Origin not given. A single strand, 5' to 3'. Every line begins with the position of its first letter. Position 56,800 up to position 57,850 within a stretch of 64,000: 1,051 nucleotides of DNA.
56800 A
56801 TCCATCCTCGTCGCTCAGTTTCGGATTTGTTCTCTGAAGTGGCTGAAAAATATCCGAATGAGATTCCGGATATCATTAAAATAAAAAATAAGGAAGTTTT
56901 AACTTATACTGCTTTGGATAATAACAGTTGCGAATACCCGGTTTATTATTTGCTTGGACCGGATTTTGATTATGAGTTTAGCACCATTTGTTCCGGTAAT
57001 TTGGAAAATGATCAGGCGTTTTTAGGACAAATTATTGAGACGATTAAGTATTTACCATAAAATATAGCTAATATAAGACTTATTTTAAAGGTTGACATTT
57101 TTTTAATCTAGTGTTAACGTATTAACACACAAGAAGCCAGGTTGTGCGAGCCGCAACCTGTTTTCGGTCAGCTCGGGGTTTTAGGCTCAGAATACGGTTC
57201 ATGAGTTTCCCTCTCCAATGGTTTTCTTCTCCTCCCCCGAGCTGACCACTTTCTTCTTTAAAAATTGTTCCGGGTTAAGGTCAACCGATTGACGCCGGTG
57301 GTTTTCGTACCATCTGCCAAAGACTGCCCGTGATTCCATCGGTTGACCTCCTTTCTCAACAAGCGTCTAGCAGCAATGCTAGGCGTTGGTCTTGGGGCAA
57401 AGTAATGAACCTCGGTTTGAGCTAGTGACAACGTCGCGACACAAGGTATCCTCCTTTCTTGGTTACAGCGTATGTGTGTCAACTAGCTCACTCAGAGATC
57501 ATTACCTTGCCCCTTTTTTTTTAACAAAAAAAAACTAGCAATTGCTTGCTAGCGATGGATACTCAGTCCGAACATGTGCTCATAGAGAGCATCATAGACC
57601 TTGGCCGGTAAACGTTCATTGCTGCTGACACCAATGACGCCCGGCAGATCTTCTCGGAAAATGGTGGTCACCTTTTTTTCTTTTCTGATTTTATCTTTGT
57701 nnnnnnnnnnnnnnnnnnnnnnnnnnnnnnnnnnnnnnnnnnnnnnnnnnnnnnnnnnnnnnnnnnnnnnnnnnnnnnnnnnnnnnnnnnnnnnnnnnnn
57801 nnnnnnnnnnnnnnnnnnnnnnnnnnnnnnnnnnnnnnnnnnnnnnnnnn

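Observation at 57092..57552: Unclassified ~400-nt heavily base-paired non-coding region with its own promoter and U-tract terminator (large ncRNA candidate)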

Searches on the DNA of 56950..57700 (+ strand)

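Call 4: search_rna_families(source=window, start=56950, end=57700, threshold=evalue, max_evalue=10, show_alignments=3)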
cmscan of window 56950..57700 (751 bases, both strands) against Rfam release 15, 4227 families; matches with E-value up to 10: 5.
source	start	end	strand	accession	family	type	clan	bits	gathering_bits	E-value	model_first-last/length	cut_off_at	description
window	57050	57079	+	RF01327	CRISPR-DR14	Gene; CRISPR;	CL00014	22.5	45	2.9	1-29/29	no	CRISPR RNA direct repeat element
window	57231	57285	-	RF01125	sR4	Gene; snRNA; snoRNA; CD-box;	-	18.6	50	0.11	1-56/56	no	Small nucleolar RNA sR4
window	56998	57202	-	RF02696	Teg49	Gene; sRNA;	-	17.6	186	4.1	1-196/196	no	Teg49 sRNA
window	57562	57624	-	RF01147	sR12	Gene; snRNA; snoRNA; CD-box;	-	12.4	38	6.9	1-52/52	no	Small nucleolar RNA sR12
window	56950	56972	-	RF01880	Xist_exon1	Gene; lncRNA;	-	12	50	1.6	1-23/85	3'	X-chromosome inactivation gene exon 1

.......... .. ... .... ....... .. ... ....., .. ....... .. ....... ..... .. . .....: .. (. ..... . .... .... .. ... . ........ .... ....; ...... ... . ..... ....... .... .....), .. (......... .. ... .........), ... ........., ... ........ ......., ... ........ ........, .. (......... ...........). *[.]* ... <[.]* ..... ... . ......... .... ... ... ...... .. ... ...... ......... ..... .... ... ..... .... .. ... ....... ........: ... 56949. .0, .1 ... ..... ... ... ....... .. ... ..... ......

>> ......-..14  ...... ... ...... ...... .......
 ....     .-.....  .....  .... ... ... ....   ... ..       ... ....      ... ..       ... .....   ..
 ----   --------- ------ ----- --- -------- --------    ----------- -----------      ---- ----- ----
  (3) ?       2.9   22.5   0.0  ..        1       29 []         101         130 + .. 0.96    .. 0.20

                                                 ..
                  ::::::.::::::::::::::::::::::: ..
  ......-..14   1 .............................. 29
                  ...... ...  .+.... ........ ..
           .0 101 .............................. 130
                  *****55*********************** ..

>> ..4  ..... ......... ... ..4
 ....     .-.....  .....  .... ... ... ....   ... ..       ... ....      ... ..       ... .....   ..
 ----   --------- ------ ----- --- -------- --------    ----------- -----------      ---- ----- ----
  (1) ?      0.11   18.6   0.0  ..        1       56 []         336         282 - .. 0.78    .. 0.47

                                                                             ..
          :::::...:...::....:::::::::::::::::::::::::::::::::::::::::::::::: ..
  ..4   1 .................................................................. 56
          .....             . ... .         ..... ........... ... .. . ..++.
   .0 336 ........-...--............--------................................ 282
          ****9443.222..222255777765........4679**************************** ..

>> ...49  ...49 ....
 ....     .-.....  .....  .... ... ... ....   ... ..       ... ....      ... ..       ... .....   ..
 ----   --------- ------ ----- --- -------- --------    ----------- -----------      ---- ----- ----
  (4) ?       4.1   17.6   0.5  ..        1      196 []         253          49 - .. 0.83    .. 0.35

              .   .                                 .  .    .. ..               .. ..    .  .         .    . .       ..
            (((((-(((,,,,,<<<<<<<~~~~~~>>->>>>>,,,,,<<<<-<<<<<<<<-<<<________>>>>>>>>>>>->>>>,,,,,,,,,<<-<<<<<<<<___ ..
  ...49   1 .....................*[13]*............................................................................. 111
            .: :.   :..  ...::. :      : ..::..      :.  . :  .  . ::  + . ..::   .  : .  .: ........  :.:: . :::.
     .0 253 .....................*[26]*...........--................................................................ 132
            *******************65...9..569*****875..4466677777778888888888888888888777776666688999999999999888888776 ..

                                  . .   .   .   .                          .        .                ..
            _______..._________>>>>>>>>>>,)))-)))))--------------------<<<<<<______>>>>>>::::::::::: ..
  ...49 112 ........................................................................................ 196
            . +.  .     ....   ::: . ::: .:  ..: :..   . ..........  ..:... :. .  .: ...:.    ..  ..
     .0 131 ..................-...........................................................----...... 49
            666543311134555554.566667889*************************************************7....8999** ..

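Call 21: search_dna_similar(query=window:57090-57530:+, collection=phages, mode=distant, max_evalue=0.01)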
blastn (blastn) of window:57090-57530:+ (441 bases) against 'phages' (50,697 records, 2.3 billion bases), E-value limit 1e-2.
No match.

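Call 22: search_dna_similar(query=window:57090-57530:+, collection=plasmids, mode=distant, max_evalue=0.01)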
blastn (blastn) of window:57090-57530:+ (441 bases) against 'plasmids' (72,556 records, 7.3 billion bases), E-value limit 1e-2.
No match.

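Call 57: build_rna_model(alignment_id=A6, structure=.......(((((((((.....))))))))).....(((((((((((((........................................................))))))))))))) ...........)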
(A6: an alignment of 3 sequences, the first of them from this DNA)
Model R1 built from alignment A6 (3 sequences, 128 columns); structure: as given.
model positions 125; base pairs 22; branch points 1; effective number of sequences 1.19; information 0.589 bits per position. Calibrated on 0.2 Mb of random sequence (short: E-values are rough).
structure used (alignment columns):
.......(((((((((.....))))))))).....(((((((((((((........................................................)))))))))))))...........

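Call 58: search_with_rna_model(model_id=R1, sources=[window, L001, L002, L003, L004, L057, L084, L085, L086, L087, L091, L092], max_evalue=1, make_alignment=true, show_alignments=0)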
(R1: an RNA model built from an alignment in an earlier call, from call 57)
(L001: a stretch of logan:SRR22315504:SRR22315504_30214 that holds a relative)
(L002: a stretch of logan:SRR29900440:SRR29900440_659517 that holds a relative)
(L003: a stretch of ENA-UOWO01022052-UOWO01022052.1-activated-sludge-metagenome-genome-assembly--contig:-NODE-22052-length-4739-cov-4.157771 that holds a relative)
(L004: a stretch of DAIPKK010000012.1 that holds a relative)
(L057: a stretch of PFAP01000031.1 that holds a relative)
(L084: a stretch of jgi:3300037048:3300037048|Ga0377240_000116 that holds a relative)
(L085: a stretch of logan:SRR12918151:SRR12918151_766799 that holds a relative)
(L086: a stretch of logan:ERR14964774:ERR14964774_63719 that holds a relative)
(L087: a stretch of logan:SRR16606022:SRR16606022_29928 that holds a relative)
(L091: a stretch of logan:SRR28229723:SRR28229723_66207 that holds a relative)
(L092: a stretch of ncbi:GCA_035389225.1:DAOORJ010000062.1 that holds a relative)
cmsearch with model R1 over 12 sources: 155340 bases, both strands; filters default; matches with E-value up to 1: 17.
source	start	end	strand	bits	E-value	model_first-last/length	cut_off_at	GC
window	57131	57256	+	151.4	2.7e-36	1-125/125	no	0.52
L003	2227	2352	+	151.4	2.7e-36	1-125/125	no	0.52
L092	2388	2513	-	151.4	2.7e-36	1-125/125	no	0.52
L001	869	992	-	149.3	9.4e-36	1-125/125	no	0.51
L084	6485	6605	-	125.9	8.3e-30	1-125/125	no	0.5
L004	6595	6717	+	48.2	4.8e-10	1-125/125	no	0.54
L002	989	1048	-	45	3e-09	63-125/125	5'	0.48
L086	5805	5928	-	38.9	1.1e-07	1-125/125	no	0.5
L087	5806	5929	-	38.9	1.1e-07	1-125/125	no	0.5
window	57166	57247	-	24.1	0.00065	36-116/125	no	0.54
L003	2262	2343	-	24.1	0.00065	36-116/125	no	0.54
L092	2397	2478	+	24.1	0.00065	36-116/125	no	0.54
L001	878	957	+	22.6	0.0016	36-116/125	no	0.5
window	40203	40238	-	12.7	0.5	1-125/125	no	0.39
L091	3153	3179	-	12.6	0.52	99-125/125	5'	0.56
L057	9109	9226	-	11.6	0.97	1-125/125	no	0.36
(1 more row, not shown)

Alignment A7: 17 matches aligned to the model, 159 columns, each read 5' to 3' on its own strand. Consensus structure (alignment columns), stored with it:
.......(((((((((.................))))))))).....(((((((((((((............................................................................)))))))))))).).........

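Call 62: search_with_rna_model(model_id=R1, sources=[window, L001, L002, L004, L084, L086, L087], max_evalue=0.00001, make_alignment=true, show_alignments=0)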
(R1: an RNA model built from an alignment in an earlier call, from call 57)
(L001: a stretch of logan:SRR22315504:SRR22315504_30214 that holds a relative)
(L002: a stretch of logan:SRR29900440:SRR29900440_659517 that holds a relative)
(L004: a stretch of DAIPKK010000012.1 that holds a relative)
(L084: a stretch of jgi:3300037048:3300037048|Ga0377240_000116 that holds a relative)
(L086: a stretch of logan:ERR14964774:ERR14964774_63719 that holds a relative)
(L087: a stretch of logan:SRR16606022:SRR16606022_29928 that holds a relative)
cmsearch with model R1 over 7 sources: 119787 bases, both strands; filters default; matches with E-value up to 0.00001: 7.
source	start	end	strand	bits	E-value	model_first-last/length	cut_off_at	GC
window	57131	57256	+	151.4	2e-36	1-125/125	no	0.52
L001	869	992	-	149.3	7.2e-36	1-125/125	no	0.51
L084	6485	6605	-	125.9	6.4e-30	1-125/125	no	0.5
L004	6595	6717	+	48.2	3.7e-10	1-125/125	no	0.54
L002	989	1048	-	45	2.3e-09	63-125/125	5'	0.48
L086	5805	5928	-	38.9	8.5e-08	1-125/125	no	0.5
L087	5806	5929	-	38.9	8.5e-08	1-125/125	no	0.5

Alignment A8: 7 matches aligned to the model, 145 columns, each read 5' to 3' on its own strand. Consensus structure (alignment columns), stored with it:
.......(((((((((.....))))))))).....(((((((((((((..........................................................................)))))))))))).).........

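Call 68: build_rna_model(alignment_id=A9, structure=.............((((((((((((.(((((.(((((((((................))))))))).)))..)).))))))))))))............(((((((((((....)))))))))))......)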
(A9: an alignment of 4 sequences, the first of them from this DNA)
Model R2 built from alignment A9 (4 sequences, 131 columns); structure: as given.
model positions 128; base pairs 37; branch points 1; effective number of sequences 0.86; information 0.591 bits per position. Calibrated on 0.2 Mb of random sequence (short: E-values are rough).
structure used (alignment columns):
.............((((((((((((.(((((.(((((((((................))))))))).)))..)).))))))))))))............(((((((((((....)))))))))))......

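Call 69: search_with_rna_model(model_id=R2, sources=[window, L001, L002, L003, L004, L084, L086, L091, L057], max_evalue=0.1, make_alignment=true, show_alignments=0)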
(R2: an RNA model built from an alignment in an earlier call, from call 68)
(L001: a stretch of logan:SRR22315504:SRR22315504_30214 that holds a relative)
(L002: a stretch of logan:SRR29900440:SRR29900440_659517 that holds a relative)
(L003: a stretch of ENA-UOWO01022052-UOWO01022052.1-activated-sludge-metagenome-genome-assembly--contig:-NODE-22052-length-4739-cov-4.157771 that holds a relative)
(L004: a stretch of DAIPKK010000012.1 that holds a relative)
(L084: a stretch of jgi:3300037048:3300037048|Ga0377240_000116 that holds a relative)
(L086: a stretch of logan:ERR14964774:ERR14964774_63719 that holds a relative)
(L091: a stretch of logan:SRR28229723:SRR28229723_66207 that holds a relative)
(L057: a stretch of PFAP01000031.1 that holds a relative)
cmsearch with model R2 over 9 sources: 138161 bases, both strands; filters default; matches with E-value up to 0.1: 11.
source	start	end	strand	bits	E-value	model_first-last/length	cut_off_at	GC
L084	6354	6481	-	156.5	2.1e-35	1-128/128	no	0.51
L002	859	986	-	155.8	3e-35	1-128/128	no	0.54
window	57267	57393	+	150.9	4.5e-34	1-128/128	no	0.53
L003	2363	2489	+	146.7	4.6e-33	1-128/128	no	0.52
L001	731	858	-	142.4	4.9e-32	1-128/128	no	0.53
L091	3018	3144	-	44.4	1.3e-08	1-128/128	no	0.53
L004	6732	6863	+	40.4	1.2e-07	1-128/128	no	0.51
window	57242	57360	-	23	0.0017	1-128/128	no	0.48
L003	2338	2456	-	23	0.0017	1-128/128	no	0.48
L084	6398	6470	+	21.5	0.0039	12-84/128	no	0.56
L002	903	975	+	18.1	0.025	12-84/128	no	0.58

Alignment A10: 11 matches aligned to the model, 155 columns, each read 5' to 3' on its own strand. Consensus structure (alignment columns), stored with it:
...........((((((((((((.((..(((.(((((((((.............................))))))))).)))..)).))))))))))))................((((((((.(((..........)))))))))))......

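Call 70: search_with_rna_model(model_id=R2, sources=[window, L001, L002, L003, L004, L084, L091], max_evalue=0.00001, make_alignment=true, show_alignments=0)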
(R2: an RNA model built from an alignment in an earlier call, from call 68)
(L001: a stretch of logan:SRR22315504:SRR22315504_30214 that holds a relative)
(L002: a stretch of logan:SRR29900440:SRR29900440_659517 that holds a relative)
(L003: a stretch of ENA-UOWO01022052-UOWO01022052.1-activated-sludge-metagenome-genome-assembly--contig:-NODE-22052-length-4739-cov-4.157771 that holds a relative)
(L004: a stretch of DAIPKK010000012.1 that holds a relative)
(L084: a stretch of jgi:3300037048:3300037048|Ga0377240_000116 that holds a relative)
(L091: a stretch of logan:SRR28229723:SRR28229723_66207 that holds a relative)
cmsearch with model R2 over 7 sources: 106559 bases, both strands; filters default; matches with E-value up to 0.00001: 7.
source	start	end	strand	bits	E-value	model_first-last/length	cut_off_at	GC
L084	6354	6481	-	156.5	1.6e-35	1-128/128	no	0.51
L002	859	986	-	155.8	2.3e-35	1-128/128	no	0.54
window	57267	57393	+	150.9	3.5e-34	1-128/128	no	0.53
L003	2363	2489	+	146.7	3.6e-33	1-128/128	no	0.52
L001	731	858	-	142.4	3.8e-32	1-128/128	no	0.53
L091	3018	3144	-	44.4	1e-08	1-128/128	no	0.53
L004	6732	6863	+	40.4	9.3e-08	1-128/128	no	0.51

Alignment A11: 7 matches aligned to the model, 147 columns, each read 5' to 3' on its own strand. Consensus structure (alignment columns), stored with it:
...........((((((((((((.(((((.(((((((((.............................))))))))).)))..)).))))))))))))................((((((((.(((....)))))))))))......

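Call 75: build_rna_model(alignment_id=A12, structure=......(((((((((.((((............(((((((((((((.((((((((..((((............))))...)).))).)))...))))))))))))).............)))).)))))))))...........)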
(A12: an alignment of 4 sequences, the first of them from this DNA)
Model R3 built from alignment A12 (4 sequences, 143 columns); structure: as given.
model positions 136; base pairs 38; branch points 0; effective number of sequences 1.02; information 0.589 bits per position. Calibrated on 0.2 Mb of random sequence (short: E-values are rough).
structure used (alignment columns):
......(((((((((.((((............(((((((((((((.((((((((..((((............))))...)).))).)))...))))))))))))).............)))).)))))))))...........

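Call 76: search_with_rna_model(model_id=R3, sources=[window, L001, L002, L004, L084, L086, L087, L091, L057], max_evalue=0.01, make_alignment=true, show_alignments=0)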
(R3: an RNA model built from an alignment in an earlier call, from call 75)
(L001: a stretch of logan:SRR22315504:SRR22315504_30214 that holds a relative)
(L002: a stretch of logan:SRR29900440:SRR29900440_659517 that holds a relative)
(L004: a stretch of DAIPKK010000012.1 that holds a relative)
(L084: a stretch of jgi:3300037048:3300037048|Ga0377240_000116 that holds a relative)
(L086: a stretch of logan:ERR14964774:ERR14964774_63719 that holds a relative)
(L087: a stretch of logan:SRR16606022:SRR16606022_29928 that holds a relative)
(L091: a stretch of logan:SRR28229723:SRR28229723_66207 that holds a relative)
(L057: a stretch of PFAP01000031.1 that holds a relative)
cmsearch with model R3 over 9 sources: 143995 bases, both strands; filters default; matches with E-value up to 0.01: 9.
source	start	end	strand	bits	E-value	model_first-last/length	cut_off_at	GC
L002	729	864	-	163.6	4.2e-40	1-136/136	no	0.45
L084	6224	6359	-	159.1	6.3e-39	1-136/136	no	0.44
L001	596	736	-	142.8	1.1e-34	1-136/136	no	0.43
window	57388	57522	+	142.2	1.6e-34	1-136/136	no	0.46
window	57394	57513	-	33.1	4.7e-06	7-127/136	no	0.49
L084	6233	6353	+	31.7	1e-05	7-127/136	no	0.46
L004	6855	6999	+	30.9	1.7e-05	1-136/136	no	0.48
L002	738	858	+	27.7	0.00011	7-127/136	no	0.48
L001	605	730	+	24.4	0.00087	7-127/136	no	0.45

Alignment A13: 9 matches aligned to the model, 196 columns, each read 5' to 3' on its own strand. Consensus structure (alignment columns), stored with it:
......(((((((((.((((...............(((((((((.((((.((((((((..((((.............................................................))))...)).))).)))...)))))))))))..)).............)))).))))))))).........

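Call 88: search_with_rna_model(model_id=R1, sources=[window, L001, L002, L004, L084, L086, L093, L094], max_evalue=0.00001, make_alignment=true)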
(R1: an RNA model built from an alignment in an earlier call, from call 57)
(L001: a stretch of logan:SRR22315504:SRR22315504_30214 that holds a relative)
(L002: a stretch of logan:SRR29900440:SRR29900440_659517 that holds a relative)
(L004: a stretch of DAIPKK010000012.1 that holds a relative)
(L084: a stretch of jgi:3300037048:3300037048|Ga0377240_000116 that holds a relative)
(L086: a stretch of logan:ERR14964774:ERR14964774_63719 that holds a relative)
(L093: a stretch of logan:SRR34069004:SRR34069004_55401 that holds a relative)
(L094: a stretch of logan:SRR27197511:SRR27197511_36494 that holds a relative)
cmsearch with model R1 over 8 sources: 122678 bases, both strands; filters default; matches with E-value up to 0.00001: 8.
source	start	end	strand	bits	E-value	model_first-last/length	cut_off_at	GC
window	57131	57256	+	151.4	2.1e-36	1-125/125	no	0.52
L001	869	992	-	149.3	7.4e-36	1-125/125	no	0.51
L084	6485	6605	-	125.9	6.6e-30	1-125/125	no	0.5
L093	4814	4940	+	60.9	2.3e-13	1-125/125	no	0.52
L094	4489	4609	+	55.2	6.4e-12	1-125/125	no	0.55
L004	6595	6717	+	48.2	3.8e-10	1-125/125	no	0.54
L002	989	1048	-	45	2.4e-09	63-125/125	5'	0.48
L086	5805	5928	-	38.9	8.7e-08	1-125/125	no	0.5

Alignment A15: 8 matches aligned to the model, 152 columns, each read 5' to 3' on its own strand. Consensus structure (alignment columns), stored with it:
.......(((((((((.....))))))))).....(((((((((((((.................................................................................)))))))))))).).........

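Call 89: search_with_rna_model(model_id=R2, sources=[window, L001, L002, L003, L004, L084, L091, L093, L094], max_evalue=0.00001, make_alignment=true)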
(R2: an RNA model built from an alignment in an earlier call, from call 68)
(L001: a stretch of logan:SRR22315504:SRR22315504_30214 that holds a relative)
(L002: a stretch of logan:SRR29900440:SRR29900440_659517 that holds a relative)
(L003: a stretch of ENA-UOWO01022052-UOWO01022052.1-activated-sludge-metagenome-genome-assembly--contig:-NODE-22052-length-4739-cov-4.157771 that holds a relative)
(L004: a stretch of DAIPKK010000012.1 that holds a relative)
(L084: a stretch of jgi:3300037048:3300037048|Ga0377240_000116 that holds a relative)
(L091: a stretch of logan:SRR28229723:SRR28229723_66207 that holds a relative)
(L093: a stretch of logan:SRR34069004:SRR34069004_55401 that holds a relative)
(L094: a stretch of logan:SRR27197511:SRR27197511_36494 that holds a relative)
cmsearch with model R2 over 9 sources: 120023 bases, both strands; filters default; matches with E-value up to 0.00001: 9.
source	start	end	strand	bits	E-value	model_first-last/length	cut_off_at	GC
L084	6354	6481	-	156.5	1.8e-35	1-128/128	no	0.51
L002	859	986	-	155.8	2.6e-35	1-128/128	no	0.54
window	57267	57393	+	150.9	3.9e-34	1-128/128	no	0.53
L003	2363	2489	+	146.7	4e-33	1-128/128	no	0.52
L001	731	858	-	142.4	4.2e-32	1-128/128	no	0.53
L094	4623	4753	+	55.7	2.2e-11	1-128/128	no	0.53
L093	4954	5049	+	52.2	1.5e-10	1-128/128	no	0.58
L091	3018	3144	-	44.4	1.1e-08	1-128/128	no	0.53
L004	6732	6863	+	40.4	1e-07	1-128/128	no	0.51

Alignment A16: 9 matches aligned to the model, 153 columns, each read 5' to 3' on its own strand. Consensus structure (alignment columns), stored with it:
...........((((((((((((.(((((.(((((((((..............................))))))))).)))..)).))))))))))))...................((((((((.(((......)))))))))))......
